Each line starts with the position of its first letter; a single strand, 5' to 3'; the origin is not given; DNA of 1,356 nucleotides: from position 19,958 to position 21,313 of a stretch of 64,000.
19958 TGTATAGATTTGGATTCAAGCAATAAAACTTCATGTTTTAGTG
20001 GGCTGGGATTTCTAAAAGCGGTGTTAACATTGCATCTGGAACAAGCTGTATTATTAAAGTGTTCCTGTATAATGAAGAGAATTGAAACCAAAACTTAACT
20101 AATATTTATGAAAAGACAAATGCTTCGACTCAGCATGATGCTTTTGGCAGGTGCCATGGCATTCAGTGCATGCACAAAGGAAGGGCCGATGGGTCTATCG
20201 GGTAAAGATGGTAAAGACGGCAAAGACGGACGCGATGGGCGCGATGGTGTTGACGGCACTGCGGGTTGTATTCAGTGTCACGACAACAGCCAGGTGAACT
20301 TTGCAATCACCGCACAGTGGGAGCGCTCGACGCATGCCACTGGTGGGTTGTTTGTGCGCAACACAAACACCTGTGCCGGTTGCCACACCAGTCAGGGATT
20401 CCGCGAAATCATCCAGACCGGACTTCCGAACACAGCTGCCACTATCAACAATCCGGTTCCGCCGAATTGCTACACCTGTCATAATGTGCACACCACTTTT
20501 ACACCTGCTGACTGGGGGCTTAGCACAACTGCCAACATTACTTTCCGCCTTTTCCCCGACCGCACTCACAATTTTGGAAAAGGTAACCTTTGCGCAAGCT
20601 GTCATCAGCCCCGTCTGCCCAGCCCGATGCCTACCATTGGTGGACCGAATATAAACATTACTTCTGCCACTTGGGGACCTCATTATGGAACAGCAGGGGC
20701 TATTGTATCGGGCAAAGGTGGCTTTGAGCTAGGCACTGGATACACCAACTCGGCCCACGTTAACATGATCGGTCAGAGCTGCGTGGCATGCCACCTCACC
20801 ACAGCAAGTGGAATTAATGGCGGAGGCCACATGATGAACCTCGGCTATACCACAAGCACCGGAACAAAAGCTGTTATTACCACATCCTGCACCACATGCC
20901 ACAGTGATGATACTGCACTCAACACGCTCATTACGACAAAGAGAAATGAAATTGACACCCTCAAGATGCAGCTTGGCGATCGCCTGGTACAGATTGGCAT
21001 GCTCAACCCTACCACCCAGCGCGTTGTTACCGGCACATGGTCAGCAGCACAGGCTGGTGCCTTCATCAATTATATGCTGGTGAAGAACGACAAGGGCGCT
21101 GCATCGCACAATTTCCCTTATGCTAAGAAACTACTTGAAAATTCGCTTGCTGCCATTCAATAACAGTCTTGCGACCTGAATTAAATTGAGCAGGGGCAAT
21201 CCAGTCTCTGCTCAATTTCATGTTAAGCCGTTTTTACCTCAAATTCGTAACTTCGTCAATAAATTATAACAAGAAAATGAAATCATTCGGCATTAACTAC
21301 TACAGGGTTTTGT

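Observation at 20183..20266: Collagen-like (Gly-X-Y)9 stalk fused directly to a hexahaem lipoprotein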

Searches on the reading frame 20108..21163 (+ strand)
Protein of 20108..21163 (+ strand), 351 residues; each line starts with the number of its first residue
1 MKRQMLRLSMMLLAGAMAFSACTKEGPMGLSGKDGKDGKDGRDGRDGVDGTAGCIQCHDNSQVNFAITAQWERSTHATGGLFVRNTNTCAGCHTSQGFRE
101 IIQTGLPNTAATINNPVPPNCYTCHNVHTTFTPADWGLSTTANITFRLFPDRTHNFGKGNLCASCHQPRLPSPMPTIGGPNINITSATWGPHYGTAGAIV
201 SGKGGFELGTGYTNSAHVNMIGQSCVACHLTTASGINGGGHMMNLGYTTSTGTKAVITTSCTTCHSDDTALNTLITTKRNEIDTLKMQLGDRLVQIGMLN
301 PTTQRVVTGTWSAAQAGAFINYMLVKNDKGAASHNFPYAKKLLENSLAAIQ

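Call 3: search_protein_families(library=pfam, proteins=[window:20108-21163:+], max_evalue=0.1)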
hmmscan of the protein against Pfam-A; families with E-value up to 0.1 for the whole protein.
window:20108-21163:+ (351 aa): 8 families
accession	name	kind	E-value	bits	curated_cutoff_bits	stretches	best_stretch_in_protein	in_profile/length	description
PF22113.1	Mtrc-MtrF_II-IV_dom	-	1.8e-12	47.6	30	2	48-129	78-167/176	Outer membrane cytochrome MtrC/MtrF-like, domains II/IV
PF14522.11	Cytochrome_C7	-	1.6e-10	41.1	24.8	2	213-272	4-55/67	Cytochrome c7 and related cytochrome c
PF09699.15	Paired_CXXCH_1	-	8.6e-07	29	20.6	0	219-268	3-39/41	Doubled CXXCH motif (Paired_CXXCH_1)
PF01391.23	Collagen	-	0.00024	21.2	27.2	1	26-52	31-57/60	Collagen triple helix repeat (20 copies)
PF02335.20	Cytochrom_C552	-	0.00028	20.4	24.1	1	212-300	235-318/438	Cytochrome c552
PF14537.11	Cytochrom_c3_2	-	0.00052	20.9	25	0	53-166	8-78/79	Cytochrome c3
PF02085.21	Cytochrom_CIII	-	0.0083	16.9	22.9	0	50-97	45-86/101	Class III cytochrome C family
PF16694.10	Cytochrome_P460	-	0.047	14.5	27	0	83-99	104-120/125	Cytochrome P460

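Call 4: search_protein_families(library=ncbifam, proteins=[window:20108-21163:+], max_evalue=0.1)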
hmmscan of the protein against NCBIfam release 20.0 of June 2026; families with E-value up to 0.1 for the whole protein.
window:20108-21163:+ (351 aa): 7 families
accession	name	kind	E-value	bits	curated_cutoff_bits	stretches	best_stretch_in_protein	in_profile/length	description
TIGR01905.1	paired_CXXCH_1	subfamily_domain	1.5e-06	28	25.2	0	80-96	23-39/41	doubled CXXCH domain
NF038329.2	gly_rich_SclB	equivalog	0.00011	21.2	325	1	25-53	294-322/442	LPXTG-anchored collagen-like adhesin Scl2/SclB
TIGR03508.1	decahem_SO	subfamily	0.00032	20.2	192.2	0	214-272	26-84/258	DmsE family decaheme c-type cytochrome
TIGR03152.1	cyto_c552_HCOOH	exception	0.00053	18.9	692.5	1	223-296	245-315/441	ammonia-forming nitrite reductase cytochrome c552 subunit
NF008339.0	PRK11125.1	equivalog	0.00096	17.9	595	1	222-297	286-358/487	ammonia-forming cytochrome c nitrite reductase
TIGR04315.1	octaheme_Shew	subfamily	0.013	14.6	375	0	223-270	188-231/440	tetrathionate reductase family octaheme c-type cytochrome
NF045713.1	CxxCH_16_HmcA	equivalog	0.081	11.5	400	0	219-270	70-391/541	sulfate respiration complex hexadecaheme cytochrome HmcA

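Call 6: find_homologous_proteins(query=window:20108-21163:+, max_evalue=0.001)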
Query window:20108-21163:+ (351 aa): 568 proteins with E <= 0.001 among 4822 candidates; the best 120 are listed.
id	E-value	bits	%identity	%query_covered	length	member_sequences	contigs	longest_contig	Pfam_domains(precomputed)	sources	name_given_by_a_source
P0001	9.9e-240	812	100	100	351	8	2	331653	PF09699.16,PF14522.12,PF22113.2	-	-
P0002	1.3e-205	700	86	100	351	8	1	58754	PF09699.16,PF14522.12,PF22113.2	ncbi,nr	ncbi:MAG: hypothetical protein LWX09_09015 [Bacteroidia bacterium]|nr:hypothetical protein [Bacteroi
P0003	2.3e-201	686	83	100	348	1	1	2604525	PF09699.16,PF14522.12,PF22113.2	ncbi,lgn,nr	ncbi:MAG: hypothetical protein IPM52_09440 [Bacteroidetes bacterium]|nr:hypothetical protein [Bacter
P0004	5.5e-161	553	69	100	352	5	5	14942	PF09699.16,PF14522.12,PF22113.2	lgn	-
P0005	2.1e-159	548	65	100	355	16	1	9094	PF09699.16,PF14522.12,PF22113.2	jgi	jgi:nitrate reductase cytochrome c-type subunit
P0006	2.2e-131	456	57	99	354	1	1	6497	PF09699.16,PF14537.12,PF14522.12,PF22113.2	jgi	jgi:hypothetical protein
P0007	5.7e-130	451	58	99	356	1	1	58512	PF01391.24,PF09699.16,PF14522.12,PF22113.2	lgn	-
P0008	6.3e-129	448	56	100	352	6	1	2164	PF09699.16,PF14537.12,PF14522.12,PF22113.2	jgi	jgi:nitrate/TMAO reductase-like tetraheme cytochrome c subunit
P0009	1.0e-124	434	55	99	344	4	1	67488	PF14522.12,PF22113.2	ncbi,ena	-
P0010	4.6e-124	432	55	100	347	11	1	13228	PF09699.16,PF14522.12,PF22113.2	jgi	-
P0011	5.9e-123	428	54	100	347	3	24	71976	PF09699.16,PF14537.12,PF14522.12,PF22113.2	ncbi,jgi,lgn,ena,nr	ncbi:MAG: hypothetical protein WCR58_08100 [Bacteroidales bacterium]|jgi:nitrate/TMAO reductase-like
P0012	9.1e-121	421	54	98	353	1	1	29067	PF14537.12,PF14522.12,PF22113.2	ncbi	-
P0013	2.2e-116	407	51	99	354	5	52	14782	PF09699.16,PF14522.12,PF22113.2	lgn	-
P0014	1.1e-114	401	51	100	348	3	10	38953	PF14537.12,PF14522.12,PF22113.2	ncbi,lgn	-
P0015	5.9e-112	392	52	99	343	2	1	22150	PF14522.12,PF22113.2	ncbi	-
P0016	9.6e-109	382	51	100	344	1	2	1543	PF14537.12,PF14522.12,PF22113.2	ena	-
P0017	4.3e-105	370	50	100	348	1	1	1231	PF14537.12,PF14522.12,PF22113.2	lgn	-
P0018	4.9e-104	366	48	99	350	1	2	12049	PF14537.12,PF14522.12,PF22113.2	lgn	-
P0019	1.3e-103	365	50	99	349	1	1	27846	PF09699.16,PF14522.12,PF22113.2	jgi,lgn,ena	-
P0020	8.7e-103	362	48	100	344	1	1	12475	PF09699.16,PF14537.12,PF14522.12,PF22113.2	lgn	-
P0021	4.2e-102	360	48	100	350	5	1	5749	PF09699.16,PF14537.12,PF14522.12,PF22113.2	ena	-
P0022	1.2e-101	358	48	100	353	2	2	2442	PF09699.16,PF14522.12,PF22113.2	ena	-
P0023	1.9e-101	358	47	100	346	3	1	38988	PF09699.16,PF14522.12,PF22113.2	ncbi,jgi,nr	ncbi:MAG: hypothetical protein GXO88_11970 [Chlorobi bacterium]|nr:hypothetical protein [Chlorobiota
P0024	3.0e-101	357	48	100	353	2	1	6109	PF09699.16,PF14522.12,PF22113.2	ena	-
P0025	1.1e-100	355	48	100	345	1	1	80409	PF14522.12,PF22113.2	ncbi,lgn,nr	ncbi:MAG: hypothetical protein K9I94_00645 [Bacteroidales bacterium]|nr:hypothetical protein [Bacter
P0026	2.3e-100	354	48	100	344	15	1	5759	PF09699.16,PF14522.12,PF22113.2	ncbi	-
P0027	2.8e-100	354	48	98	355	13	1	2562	PF14522.12,PF22113.2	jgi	-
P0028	8.5e-99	349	47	100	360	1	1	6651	PF14537.12,PF14522.12,PF22113.2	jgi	-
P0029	1.1e-98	349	46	100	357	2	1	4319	PF09699.16,PF14537.12,PF14522.12,PF22113.2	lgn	-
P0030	1.8e-98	348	48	100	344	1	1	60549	PF09699.16,PF02335.21,PF14522.12,PF22113.2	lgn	-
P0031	6.4e-98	346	48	98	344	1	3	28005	PF09699.16,PF14522.12,PF22113.2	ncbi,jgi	jgi:hypothetical protein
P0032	3.0e-97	344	49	97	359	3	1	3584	PF09699.16,PF14537.12,PF14522.12,PF22113.2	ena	-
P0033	8.7e-97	342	47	100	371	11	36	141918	PF09699.16,PF14522.12,PF22113.2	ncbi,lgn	-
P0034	1.3e-96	342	48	100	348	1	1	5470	PF09699.16,PF14537.12,PF14522.12,PF22113.2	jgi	-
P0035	1.8e-96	341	46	99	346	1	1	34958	PF09699.16,PF14522.12,PF22113.2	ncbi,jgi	-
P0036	2.0e-96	341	46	100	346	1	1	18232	PF14537.12,PF14522.12,PF22113.2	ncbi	-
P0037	2.4e-96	341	47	100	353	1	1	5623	PF09699.16,PF14537.12,PF14522.12,PF22113.2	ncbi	-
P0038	3.6e-96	340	48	98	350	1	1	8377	PF09699.16,PF14522.12,PF22113.2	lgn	-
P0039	8.1e-96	339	46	100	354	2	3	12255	PF09699.16,PF14537.12,PF14522.12,PF22113.2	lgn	-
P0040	1.5e-95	338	46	99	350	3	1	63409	PF09699.16,PF14522.12,PF22113.2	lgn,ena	-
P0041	2.0e-95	338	46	98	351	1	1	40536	PF14537.12,PF14522.12,PF22113.2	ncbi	-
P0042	4.5e-95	337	48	97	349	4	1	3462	PF09699.16,PF14522.12,PF22113.2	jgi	-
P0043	1.9e-94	335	45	100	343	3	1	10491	PF14522.12,PF22113.2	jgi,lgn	jgi:hypothetical protein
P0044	2.5e-94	334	46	100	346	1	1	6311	PF14537.12,PF14522.12,PF22113.2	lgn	-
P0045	2.7e-94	334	46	100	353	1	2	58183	PF09699.16,PF14522.12,PF22113.2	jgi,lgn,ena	-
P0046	2.8e-94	334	45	100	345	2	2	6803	PF14537.12,PF14522.12,PF22113.2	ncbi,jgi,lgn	-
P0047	4.7e-94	333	45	100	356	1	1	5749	PF09699.16,PF14537.12,PF14522.12,PF22113.2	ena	-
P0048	8.1e-94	333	45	99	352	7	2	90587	PF09699.16,PF14537.12,PF14522.12,PF22113.2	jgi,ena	-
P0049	8.6e-94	332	46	100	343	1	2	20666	PF14522.12,PF22113.2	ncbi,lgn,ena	-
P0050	9.4e-94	332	46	95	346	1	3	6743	PF09699.16,PF14537.12,PF14522.12,PF22113.2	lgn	-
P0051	1.0e-93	332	46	98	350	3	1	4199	PF14522.12,PF22113.2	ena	-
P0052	2.7e-93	331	45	98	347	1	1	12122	PF14522.12,PF22113.2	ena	-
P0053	5.9e-93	330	46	100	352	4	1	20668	PF09699.16,PF14522.12,PF22113.2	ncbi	-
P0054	7.3e-93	329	45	100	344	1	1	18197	PF14537.12,PF22678.2,PF14522.12,PF22113.2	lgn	-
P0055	1.2e-92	329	46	100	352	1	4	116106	PF14537.12,PF14522.12,PF22113.2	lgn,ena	-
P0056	1.5e-92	328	46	100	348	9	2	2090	PF09699.16,PF14537.12,PF14522.12,PF22113.2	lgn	-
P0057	1.9e-92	328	45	100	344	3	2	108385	PF09699.16,PF14537.12,PF14522.12,PF22113.2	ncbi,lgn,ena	-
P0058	2.6e-91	324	47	100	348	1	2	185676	PF09699.16,PF14522.12,PF22113.2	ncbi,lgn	-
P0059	4.4e-91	324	45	98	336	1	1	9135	PF14522.12,PF22113.2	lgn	-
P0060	5.4e-91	323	46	100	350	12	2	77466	PF09699.16,PF14537.12,PF03264.20,PF14522.12,PF22113.2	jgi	jgi:hypothetical protein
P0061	5.8e-91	323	47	100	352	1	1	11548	PF14522.12,PF22113.2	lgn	-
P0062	8.6e-91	323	46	93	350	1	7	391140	PF14537.12,PF03264.20,PF02335.21,PF14522.12,PF22113.2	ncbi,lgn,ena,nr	ncbi:MAG: ammonia-forming cytochrome c nitrite reductase subunit c552 [Phaeodactylibacter sp.]|nr:am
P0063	9.5e-91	322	46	98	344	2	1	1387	PF14537.12,PF14522.12,PF22113.2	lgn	-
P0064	2.2e-90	321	45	100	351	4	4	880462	PF02335.21,PF14522.12,PF22113.2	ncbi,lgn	ncbi:MAG: hypothetical protein R2830_03985 [Saprospiraceae bacterium]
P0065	2.3e-90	321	45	100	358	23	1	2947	PF14537.12,PF14522.12,PF22113.2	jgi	jgi:hypothetical protein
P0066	2.8e-90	321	47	97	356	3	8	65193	PF14522.12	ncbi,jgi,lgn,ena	-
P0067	4.4e-90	320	46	100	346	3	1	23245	PF09699.16,PF14537.12,PF03264.20,PF14522.12,PF22113.2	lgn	-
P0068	5.0e-90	320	46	100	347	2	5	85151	PF09699.16,PF14537.12,PF14522.12,PF22113.2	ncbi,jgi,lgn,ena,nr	ncbi:MAG: hypothetical protein CVT92_04115 [Bacteroidetes bacterium HGW-Bacteroidetes-1]|jgi:hypothe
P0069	1.2e-89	319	46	99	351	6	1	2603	PF09699.16,PF14537.12,PF14522.12,PF22113.2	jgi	-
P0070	1.4e-89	319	45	99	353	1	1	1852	PF14522.12,PF22113.2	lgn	-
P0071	3.0e-89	318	47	97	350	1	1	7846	PF14522.12,PF22113.2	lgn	-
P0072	3.5e-89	317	45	100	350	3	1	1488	PF14537.12,PF14522.12,PF22113.2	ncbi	-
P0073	5.6e-89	317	46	95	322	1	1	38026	PF14537.12,PF02085.22,PF14522.12,PF22113.2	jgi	jgi:nitrate/TMAO reductase-like tetraheme cytochrome c subunit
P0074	1.0e-88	316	46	99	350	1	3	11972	PF09699.16,PF14522.12,PF22113.2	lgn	-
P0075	2.7e-88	314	45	100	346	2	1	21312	PF09699.16,PF14537.12,PF03264.20,PF14522.12,PF22113.2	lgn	-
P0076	2.8e-88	314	45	100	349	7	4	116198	PF14537.12,PF02085.22,PF14522.12,PF22113.2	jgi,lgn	jgi:hypothetical protein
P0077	5.8e-88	313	42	98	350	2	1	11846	PF14537.12,PF14522.12,PF22113.2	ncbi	-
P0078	9.6e-88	313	46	86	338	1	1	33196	PF09699.16,PF14537.12,PF14522.12,PF22113.2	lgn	-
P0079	2.3e-87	311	44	100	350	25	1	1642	PF09699.16,PF14537.12,PF03264.20,PF14522.12,PF22113.2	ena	-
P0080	3.7e-87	311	46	98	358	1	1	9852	PF09699.16,PF14522.12,PF22113.2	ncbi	-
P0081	5.3e-87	310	43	97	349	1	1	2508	PF09699.16,PF14537.12,PF14522.12,PF22113.2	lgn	-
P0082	6.0e-87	310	43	99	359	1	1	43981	PF09699.16,PF14537.12,PF14522.12,PF22113.2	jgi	-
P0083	2.1e-86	308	42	100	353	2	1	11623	PF09699.16,PF14537.12,PF03264.20,PF14522.12,PF22113.2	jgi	jgi:hypothetical protein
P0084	1.1e-85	306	44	99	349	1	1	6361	PF09699.16,PF03264.20,PF14522.12,PF22113.2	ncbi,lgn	-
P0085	2.0e-85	305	44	100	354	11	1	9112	PF14537.12,PF03264.20,PF14522.12,PF22113.2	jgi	jgi:nitrate/TMAO reductase-like tetraheme cytochrome c subunit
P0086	3.4e-85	304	44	100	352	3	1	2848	PF09699.16,PF14537.12,PF03264.20,PF14522.12,PF22113.2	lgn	-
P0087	7.7e-85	303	44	99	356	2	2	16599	PF14537.12,PF22678.2,PF14522.12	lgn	-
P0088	9.6e-85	303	44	99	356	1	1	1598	PF14522.12,PF22113.2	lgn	-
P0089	1.3e-84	302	46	100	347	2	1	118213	PF14522.12,PF22113.2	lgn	-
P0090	1.4e-84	302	44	99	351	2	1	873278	PF14537.12,PF14522.12,PF22113.2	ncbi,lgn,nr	ncbi:MAG: hypothetical protein KQI35_00880 [Bacteroidetes bacterium]|nr:hypothetical protein [Bacter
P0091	2.1e-84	302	44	100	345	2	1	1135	PF09699.16,PF14522.12,PF22113.2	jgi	jgi:nitrate/TMAO reductase-like tetraheme cytochrome c subunit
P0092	2.2e-84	302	44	99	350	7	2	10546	PF14537.12,PF03264.20,PF14522.12,PF22113.2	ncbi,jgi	jgi:hypothetical protein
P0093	5.3e-84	300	44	99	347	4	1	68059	PF09699.16,PF14537.12,PF14522.12,PF22113.2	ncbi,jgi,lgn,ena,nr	ncbi:MAG: hypothetical protein KGZ82_06435 [Bacteroidales bacterium]|nr:hypothetical protein [Bacter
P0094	1.1e-83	299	42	100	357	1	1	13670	PF03264.20,PF02335.21,PF14522.12,PF22113.2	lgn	-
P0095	1.3e-83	299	40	100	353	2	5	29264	PF09699.16,PF03264.20,PF02335.21,PF14522.12,PF22113.2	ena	-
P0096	1.4e-83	299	44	100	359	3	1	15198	PF09699.16,PF14537.12,PF02335.21,PF14522.12,PF22113.2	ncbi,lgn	-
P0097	1.9e-83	298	45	99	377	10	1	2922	PF09699.16,PF02335.21,PF14522.12,PF22113.2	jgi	jgi:hypothetical protein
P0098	1.9e-83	298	44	97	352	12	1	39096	PF09699.16,PF14537.12,PF03264.20,PF14522.12,PF22113.2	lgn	-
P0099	2.3e-83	298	43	98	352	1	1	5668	PF09699.16,PF14522.12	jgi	jgi:hypothetical protein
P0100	2.4e-83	298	42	99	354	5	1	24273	PF09699.16,PF14537.12,PF14522.12,PF22113.2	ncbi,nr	ncbi:MAG: hypothetical protein KDC05_07130 [Bacteroidales bacterium]|nr:hypothetical protein [Bacter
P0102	2.8e-83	298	40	100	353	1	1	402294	PF09699.16,PF14537.12,PF22678.2,PF03264.20,PF02335.21,PF14522.12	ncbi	-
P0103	2.9e-83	298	43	98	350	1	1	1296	PF09699.16,PF14537.12,PF14522.12,PF22113.2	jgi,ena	-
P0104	2.9e-83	298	44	95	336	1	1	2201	PF14537.12,PF14522.12,PF22113.2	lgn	-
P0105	5.0e-83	297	39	100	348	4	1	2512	PF02335.21,PF14522.12,PF22113.2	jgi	jgi:hypothetical protein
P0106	5.2e-83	297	45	100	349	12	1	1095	PF09699.16,PF14522.12,PF22113.2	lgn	-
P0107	7.3e-83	297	47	81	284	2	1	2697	PF14537.12,PF14522.12,PF22113.2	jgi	jgi:hypothetical protein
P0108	8.0e-83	296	44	96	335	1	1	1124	PF14522.12,PF22113.2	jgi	-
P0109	1.4e-82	296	43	99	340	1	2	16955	PF14522.12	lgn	-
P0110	1.5e-82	295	44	98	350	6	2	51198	PF09699.16,PF14537.12,PF14522.12,PF22113.2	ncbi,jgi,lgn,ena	-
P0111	2.4e-82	295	42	100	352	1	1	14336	PF02335.21,PF14522.12,PF22113.2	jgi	jgi:hypothetical protein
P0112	2.6e-82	295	45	98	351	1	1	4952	PF02335.21,PF14522.12,PF22113.2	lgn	-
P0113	2.8e-82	295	42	100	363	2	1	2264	PF14537.12,PF14522.12,PF22113.2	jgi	-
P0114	5.0e-82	294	46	97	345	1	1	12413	PF09699.16,PF14537.12,PF14522.12,PF22113.2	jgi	jgi:hypothetical protein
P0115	6.7e-82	293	46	100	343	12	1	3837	PF09699.16,PF14537.12,PF14522.12,PF22113.2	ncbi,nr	ncbi:MAG: hypothetical protein CVU06_07475 [Bacteroidetes bacterium HGW-Bacteroidetes-22]|nr:MAG: hy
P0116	9.7e-82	293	44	100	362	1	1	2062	PF14537.12,PF14522.12,PF22113.2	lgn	-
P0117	1.0e-81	293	44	100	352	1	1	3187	PF09699.16,PF22678.2,PF14522.12,PF22113.2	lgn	-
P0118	1.1e-81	293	43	99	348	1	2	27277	PF09699.16,PF14522.12,PF22113.2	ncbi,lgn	ncbi:MAG: hypothetical protein Kow00127_14290 [Bacteroidales bacterium]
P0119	1.6e-81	292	45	97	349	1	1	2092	PF14522.12,PF22113.2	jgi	-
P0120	3.5e-81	291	43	100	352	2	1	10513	PF14522.12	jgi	jgi:nitrate/TMAO reductase-like tetraheme cytochrome c subunit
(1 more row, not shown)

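Call 16: find_encoding_contigs(protein=P0003, flank=10000, max_places=2)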
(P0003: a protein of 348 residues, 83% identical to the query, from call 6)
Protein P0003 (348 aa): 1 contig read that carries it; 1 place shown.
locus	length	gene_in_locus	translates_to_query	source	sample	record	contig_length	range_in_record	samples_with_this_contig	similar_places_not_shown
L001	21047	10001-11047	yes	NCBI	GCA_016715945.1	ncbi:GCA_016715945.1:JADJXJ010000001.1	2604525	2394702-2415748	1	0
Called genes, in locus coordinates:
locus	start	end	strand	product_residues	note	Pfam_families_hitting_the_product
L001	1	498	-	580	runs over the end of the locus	PF25064:ARM_TT21_5th (faint), PF13432:TPR_16, PF13428:TPR_14 (weak), PF13428:TPR_14 (weak), PF14559:TPR_19 (weak), PF13429:TPR_15, PF23914:TPR_CcmH_CycH, PF13424:TPR_12 (weak), +21 more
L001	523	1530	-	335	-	PF00483:NTP_transferase, PF25084:LbH_EIF2B (weak), PF25087:GMPPB_C (weak), PF00132:Hexapep (faint)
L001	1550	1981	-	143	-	PF22769:DCD, PF00692:dUTPase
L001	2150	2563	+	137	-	-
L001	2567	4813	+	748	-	PF13620:CarboxypepD_reg, PF13715:CarbopepD_reg_2, PF07715:Plug, PF00593:TonB_dep_Rec_b-barrel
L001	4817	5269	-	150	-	-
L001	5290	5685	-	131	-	-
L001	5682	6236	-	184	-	PF13384:HTH_23 (faint), PF04542:Sigma70_r2, PF08281:Sigma70_r4_2, PF04545:Sigma70_r4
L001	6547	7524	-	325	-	PF01916:DS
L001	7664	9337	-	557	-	PF13522:GATase_6, PF13537:GATase_7, PF12481:DUF3700, PF00733:Asn_synthase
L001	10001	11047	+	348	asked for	PF22113:Mtrc-MtrF_II-IV_dom (weak), PF09699:Paired_CXXCH_1 (faint), PF14522:Cytochrome_C7 (faint)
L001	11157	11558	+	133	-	-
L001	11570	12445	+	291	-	PF19089:DUF5777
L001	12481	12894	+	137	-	PF00034:Cytochrom_C, PF13442:Cytochrome_CBB3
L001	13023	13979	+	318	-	PF09699:Paired_CXXCH_1 (faint), PF14537:Cytochrom_c3_2 (weak), PF14522:Cytochrome_C7 (weak)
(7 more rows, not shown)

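Call 17: find_encoding_contigs(protein=P0064, flank=8000, max_places=1)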
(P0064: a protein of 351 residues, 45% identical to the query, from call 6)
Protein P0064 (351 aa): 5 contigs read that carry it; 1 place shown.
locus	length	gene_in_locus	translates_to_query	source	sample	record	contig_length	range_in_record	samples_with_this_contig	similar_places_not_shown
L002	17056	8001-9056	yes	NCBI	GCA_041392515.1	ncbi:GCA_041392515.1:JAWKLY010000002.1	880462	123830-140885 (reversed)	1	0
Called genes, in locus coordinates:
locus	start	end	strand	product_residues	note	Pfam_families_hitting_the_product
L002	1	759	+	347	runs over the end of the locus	PF02085:Cytochrom_CIII (faint), PF14522:Cytochrome_C7 (faint), PF09699:Paired_CXXCH_1 (faint), PF22113:Mtrc-MtrF_II-IV_dom (faint), PF14537:Cytochrom_c3_2 (weak)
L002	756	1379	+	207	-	PF01292:Ni_hydr_CYTB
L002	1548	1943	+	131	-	PF00034:Cytochrom_C, PF13442:Cytochrome_CBB3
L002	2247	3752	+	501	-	PF03264:Cytochrom_NNT, PF14537:Cytochrom_c3_2 (faint)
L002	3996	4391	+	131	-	PF00034:Cytochrom_C, PF13442:Cytochrome_CBB3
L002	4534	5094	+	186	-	PF04264:YceI (weak)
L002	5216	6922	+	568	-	PF05140:ResB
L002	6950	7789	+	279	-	PF01578:Cytochrom_C_asm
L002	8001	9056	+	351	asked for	PF14522:Cytochrome_C7 (faint), PF02335:Cytochrom_C552 (faint), PF22113:Mtrc-MtrF_II-IV_dom (faint)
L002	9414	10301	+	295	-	PF19089:DUF5777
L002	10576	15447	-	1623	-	PF05359:DUF748, PF04357:TamB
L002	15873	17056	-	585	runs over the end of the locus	PF02225:PA, PF18962:Por_Secre_tail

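Call 18: find_encoding_contigs(protein=P0090, flank=8000, max_places=1)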
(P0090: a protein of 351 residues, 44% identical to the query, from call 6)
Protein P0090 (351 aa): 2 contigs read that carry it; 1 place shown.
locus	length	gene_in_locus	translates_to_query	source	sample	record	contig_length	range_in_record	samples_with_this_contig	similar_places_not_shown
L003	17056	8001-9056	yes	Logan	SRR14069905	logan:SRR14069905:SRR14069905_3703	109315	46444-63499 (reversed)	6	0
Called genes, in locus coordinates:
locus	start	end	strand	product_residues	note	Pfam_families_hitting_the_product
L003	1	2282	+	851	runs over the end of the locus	PF01640:Peptidase_C10, PF00431:CUB, PF23062:CUB_M02D8_5_3rd (faint), PF00431:CUB, PF18962:Por_Secre_tail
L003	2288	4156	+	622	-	PF18962:Por_Secre_tail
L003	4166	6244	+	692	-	PF18911:PKD_4 (faint), PF13585:CHU_C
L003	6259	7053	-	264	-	PF00561:Abhydrolase_1, PF00975:Thioesterase, PF12146:Hydrolase_4, PF12697:Abhydrolase_6, PF03096:Ndr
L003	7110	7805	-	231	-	PF00027:cNMP_binding, PF13545:HTH_Crp_2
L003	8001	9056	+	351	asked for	PF14522:Cytochrome_C7 (faint), PF14537:Cytochrom_c3_2 (faint), PF22113:Mtrc-MtrF_II-IV_dom (faint)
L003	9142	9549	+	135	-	-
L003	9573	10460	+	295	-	PF19089:DUF5777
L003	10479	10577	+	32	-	-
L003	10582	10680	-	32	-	-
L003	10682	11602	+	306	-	PF14522:Cytochrome_C7 (faint), PF09699:Paired_CXXCH_1 (faint), PF14537:Cytochrom_c3_2 (weak)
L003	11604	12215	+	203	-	PF01292:Ni_hydr_CYTB, PF14358:DUF4405 (faint)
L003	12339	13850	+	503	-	PF03264:Cytochrom_NNT, PF14522:Cytochrome_C7 (faint), PF14537:Cytochrom_c3_2 (faint)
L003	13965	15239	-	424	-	PF10029:DUF2271 (weak), PF18911:PKD_4 (weak), PF00801:PKD, PF18911:PKD_4, PF18962:Por_Secre_tail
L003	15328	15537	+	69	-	-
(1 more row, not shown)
